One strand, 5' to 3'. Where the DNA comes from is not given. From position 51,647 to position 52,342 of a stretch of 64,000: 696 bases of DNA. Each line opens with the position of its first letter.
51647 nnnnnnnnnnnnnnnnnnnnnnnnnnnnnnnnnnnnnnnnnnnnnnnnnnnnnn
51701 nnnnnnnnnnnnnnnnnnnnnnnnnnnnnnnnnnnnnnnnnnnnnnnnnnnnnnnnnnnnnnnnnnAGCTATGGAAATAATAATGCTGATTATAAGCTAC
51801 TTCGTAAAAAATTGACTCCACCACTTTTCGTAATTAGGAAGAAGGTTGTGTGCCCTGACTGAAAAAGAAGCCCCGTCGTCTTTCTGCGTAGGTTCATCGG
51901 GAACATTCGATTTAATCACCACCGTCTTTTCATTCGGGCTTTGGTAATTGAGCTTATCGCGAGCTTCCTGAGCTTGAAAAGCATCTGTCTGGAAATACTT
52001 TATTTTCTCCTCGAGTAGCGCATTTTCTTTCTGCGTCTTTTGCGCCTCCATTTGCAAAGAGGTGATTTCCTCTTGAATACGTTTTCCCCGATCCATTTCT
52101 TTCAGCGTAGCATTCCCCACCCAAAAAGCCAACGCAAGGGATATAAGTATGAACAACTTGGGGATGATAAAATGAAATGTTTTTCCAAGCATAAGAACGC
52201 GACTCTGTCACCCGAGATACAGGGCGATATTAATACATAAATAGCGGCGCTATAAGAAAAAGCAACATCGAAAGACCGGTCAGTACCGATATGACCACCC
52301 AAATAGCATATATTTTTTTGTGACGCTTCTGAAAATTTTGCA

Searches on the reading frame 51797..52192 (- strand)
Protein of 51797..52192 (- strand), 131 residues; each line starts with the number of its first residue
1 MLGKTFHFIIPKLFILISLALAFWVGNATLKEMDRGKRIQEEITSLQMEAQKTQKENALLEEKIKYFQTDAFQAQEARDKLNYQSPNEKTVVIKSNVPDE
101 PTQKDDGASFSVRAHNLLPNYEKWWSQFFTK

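Call 3: search_protein_families(library=pfam, proteins=[window:51797-52192:-], max_evalue=0.01)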
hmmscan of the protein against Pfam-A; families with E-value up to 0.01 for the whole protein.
window:51797-52192:- (131 aa): 2 families
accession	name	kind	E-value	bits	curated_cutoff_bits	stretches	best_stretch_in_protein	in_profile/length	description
PF04977.20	DivIC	-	5.7e-08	32.9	28.9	1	15-93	1-77/80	Septum formation initiator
PF08172.17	CASP_C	-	0.00044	20.1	28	1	37-83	108-155/252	CASP C terminal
